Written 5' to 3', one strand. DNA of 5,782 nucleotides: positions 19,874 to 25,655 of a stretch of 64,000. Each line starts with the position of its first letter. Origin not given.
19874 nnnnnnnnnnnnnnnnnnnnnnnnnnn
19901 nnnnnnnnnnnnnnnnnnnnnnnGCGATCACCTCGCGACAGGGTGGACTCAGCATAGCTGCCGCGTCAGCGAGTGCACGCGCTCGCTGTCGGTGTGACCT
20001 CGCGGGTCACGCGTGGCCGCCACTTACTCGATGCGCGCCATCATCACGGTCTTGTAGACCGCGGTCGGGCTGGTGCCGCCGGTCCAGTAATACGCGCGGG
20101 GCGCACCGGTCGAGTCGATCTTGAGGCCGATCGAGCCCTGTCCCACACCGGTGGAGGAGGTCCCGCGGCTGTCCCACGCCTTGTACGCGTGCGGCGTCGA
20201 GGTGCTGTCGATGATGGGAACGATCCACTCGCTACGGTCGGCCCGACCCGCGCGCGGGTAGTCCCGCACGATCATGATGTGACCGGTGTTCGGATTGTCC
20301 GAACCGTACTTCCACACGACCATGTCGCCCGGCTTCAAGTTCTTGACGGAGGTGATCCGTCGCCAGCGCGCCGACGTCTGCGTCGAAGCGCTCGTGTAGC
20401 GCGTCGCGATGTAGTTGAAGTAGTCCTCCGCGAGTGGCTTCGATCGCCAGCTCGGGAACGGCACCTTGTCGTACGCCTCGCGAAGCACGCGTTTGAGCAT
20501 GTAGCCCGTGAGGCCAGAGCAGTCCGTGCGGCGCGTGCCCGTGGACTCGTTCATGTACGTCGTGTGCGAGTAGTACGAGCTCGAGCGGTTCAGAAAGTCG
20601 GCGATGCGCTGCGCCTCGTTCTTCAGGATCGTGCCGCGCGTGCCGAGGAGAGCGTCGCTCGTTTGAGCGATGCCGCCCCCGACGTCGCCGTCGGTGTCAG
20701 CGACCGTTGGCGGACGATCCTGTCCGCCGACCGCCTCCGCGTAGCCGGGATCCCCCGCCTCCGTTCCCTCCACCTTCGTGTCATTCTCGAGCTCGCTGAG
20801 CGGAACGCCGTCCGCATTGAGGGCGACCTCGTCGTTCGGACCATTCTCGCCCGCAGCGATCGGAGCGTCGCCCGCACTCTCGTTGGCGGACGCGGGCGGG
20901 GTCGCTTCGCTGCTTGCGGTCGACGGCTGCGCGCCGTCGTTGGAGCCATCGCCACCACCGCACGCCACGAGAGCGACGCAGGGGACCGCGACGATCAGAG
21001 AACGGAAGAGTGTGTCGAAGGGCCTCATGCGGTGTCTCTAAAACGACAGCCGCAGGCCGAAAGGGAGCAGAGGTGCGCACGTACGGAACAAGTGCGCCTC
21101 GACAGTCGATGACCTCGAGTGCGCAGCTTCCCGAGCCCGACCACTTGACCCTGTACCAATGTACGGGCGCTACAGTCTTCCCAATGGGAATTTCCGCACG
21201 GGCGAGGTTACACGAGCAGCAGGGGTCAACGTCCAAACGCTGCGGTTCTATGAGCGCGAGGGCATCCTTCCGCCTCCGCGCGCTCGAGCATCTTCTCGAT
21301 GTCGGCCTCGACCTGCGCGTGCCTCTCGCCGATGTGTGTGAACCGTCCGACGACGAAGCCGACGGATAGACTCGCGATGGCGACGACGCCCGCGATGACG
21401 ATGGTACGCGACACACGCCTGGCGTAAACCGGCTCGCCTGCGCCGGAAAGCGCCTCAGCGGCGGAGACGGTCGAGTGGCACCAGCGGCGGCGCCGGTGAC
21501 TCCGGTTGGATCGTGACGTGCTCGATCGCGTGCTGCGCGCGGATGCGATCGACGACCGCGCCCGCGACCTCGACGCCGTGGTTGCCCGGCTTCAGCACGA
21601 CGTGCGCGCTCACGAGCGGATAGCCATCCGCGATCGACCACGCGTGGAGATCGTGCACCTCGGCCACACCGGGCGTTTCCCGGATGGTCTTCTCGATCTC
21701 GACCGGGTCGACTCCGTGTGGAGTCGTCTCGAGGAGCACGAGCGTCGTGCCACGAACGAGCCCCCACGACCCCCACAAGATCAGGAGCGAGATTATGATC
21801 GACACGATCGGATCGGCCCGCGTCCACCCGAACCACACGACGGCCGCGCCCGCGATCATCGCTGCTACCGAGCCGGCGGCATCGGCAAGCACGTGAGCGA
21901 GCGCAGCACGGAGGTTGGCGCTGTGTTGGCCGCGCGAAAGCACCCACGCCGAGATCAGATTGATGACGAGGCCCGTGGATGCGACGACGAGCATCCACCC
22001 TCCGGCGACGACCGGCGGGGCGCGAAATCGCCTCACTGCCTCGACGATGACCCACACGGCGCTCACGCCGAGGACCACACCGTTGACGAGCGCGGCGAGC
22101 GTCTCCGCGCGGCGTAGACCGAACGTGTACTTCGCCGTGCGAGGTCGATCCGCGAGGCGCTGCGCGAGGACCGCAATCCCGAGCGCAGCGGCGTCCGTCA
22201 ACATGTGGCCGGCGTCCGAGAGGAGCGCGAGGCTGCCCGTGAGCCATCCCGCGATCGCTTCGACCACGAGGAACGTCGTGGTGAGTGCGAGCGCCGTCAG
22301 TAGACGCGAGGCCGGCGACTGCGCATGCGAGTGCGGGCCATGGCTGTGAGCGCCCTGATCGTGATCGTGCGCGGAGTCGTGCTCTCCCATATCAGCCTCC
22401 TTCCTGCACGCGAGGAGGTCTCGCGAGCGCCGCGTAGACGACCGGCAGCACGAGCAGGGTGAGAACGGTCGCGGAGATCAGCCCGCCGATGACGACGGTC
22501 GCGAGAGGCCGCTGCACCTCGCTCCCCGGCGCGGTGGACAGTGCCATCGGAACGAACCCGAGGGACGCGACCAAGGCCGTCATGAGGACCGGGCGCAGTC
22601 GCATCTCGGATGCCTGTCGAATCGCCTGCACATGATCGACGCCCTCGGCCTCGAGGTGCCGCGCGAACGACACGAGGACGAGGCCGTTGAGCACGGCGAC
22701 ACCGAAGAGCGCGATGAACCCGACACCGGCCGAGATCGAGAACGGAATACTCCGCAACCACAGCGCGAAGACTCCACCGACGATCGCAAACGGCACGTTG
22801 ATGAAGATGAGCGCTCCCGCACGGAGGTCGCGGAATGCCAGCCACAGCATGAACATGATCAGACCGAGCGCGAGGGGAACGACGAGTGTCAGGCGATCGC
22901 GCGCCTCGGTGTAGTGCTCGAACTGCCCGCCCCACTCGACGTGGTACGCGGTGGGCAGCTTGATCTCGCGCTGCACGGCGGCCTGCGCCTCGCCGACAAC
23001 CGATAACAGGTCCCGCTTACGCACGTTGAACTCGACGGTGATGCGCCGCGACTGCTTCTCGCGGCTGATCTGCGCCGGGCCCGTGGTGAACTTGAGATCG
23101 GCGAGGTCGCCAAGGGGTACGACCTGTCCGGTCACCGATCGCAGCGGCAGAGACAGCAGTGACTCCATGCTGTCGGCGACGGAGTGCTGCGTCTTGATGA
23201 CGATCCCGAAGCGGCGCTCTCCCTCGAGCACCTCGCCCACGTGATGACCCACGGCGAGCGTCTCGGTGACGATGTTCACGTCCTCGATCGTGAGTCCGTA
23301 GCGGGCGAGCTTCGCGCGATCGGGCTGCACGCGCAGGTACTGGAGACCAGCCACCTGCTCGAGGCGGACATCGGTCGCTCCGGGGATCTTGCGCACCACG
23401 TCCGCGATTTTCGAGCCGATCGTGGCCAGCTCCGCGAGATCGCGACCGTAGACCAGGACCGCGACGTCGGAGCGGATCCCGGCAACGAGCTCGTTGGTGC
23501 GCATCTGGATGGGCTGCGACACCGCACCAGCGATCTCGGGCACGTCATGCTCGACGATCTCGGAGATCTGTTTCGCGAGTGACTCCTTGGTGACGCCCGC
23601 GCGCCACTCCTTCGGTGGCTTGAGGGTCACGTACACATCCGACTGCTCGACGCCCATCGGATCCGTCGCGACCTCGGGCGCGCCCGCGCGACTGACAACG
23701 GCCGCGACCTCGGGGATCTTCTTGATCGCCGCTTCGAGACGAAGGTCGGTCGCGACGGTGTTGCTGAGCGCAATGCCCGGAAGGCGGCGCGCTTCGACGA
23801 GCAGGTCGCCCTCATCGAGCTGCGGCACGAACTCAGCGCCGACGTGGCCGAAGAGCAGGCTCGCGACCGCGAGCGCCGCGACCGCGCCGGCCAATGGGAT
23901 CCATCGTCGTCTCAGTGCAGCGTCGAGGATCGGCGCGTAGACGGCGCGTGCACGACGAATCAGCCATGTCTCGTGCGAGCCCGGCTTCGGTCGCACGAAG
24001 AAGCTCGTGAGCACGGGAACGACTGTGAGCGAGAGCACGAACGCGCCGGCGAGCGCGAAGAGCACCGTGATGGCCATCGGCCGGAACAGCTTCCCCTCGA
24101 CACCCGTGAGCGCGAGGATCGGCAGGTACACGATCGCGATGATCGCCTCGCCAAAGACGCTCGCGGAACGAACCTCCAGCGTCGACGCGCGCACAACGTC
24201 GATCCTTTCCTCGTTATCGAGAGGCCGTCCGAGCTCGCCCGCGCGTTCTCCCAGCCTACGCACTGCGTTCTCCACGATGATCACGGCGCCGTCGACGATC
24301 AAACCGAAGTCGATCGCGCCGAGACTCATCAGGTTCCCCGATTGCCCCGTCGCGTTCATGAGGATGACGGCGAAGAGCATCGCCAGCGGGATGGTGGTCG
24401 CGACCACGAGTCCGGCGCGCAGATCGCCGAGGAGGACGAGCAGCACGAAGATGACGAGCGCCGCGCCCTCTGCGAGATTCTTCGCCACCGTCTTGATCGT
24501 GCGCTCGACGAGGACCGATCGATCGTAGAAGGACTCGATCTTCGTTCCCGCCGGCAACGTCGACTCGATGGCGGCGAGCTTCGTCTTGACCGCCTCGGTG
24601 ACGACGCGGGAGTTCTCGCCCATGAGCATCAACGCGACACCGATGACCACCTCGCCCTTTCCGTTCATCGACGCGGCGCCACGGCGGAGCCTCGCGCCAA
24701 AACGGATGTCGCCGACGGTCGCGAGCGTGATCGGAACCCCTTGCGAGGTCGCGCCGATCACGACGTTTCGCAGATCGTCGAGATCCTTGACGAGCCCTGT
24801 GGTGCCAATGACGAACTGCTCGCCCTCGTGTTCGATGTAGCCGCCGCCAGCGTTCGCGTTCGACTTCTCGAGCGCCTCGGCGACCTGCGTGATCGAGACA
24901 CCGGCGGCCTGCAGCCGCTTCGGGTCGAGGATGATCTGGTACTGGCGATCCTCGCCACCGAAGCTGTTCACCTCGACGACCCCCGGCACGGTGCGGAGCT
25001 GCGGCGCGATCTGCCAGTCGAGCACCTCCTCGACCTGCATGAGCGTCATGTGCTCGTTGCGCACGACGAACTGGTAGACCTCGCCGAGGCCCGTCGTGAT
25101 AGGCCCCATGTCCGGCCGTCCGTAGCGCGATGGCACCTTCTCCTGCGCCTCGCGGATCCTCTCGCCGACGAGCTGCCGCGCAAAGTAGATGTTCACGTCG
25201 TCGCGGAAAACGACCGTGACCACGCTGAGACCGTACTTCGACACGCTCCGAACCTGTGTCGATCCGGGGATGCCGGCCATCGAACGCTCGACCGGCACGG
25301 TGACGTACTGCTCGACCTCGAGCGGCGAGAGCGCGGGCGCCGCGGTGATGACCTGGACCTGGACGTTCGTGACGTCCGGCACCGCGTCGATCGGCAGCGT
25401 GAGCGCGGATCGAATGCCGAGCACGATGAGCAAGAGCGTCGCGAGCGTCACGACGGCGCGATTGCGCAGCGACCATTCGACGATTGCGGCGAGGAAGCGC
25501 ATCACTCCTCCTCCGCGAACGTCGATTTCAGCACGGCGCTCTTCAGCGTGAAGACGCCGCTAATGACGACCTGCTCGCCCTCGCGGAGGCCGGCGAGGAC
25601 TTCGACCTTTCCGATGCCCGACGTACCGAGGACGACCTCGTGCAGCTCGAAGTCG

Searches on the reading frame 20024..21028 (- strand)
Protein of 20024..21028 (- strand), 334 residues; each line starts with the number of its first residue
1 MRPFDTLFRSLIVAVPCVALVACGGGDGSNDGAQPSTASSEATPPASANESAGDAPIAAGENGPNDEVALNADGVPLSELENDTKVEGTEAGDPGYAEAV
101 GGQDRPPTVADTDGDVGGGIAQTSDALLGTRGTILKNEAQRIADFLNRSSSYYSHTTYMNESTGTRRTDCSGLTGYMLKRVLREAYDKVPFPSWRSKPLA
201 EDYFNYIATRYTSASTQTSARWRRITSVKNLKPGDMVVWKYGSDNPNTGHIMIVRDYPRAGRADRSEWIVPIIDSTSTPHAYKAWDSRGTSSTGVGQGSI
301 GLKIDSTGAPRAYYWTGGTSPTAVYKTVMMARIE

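Call 23: search_protein_families(library=pfam, proteins=[window:20024-21028:-], max_evalue=0.001)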
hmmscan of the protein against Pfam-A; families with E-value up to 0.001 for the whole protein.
window:20024-21028:- (334 aa): 2 families
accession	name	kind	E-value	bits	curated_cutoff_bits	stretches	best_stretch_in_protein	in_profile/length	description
PF05257.22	CHAP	-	0.00018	22.4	26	1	190-257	13-69/81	CHAP domain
PF12671.13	Amidase_6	-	0.00078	20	23.2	0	200-286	72-150/163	Putative amidase domain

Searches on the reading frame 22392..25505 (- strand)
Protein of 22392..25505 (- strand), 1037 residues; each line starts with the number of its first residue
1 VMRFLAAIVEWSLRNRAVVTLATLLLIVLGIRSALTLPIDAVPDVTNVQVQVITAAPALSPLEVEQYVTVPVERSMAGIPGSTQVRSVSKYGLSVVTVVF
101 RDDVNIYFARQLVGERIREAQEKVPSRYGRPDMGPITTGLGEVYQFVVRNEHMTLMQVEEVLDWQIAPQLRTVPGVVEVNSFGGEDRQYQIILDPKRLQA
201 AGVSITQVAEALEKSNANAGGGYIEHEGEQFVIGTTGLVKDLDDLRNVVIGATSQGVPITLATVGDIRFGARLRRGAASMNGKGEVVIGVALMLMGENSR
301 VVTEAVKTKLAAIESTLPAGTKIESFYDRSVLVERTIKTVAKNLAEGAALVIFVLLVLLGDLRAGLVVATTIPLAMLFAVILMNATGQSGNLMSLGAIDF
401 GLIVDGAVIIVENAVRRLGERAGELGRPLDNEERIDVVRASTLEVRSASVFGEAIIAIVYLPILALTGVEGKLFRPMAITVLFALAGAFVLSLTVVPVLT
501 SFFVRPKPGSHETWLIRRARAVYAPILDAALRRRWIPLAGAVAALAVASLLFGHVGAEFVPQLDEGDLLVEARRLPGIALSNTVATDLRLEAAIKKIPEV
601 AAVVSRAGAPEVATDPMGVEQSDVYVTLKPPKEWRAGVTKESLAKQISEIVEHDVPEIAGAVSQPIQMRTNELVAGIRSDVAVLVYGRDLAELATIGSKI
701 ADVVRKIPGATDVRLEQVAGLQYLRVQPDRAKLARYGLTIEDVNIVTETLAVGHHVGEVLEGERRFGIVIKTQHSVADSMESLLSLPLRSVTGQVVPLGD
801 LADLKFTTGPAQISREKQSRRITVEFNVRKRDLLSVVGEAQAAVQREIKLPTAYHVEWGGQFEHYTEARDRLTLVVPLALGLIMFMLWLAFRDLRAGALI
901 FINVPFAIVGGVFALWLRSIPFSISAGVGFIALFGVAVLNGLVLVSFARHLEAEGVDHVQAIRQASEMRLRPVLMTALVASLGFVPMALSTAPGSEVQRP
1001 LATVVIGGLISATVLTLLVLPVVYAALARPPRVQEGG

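Call 23: search_protein_families(library=pfam, proteins=[window:22392-25505:-], max_evalue=0.001)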
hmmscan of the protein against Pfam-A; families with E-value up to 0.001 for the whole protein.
window:22392-25505:- (1037 aa): 1 family
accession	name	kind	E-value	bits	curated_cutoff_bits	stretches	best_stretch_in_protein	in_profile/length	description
PF00873.25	ACR_tran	-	7.3e-282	938.1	28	1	9-1027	2-1020/1021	AcrB/AcrD/AcrF family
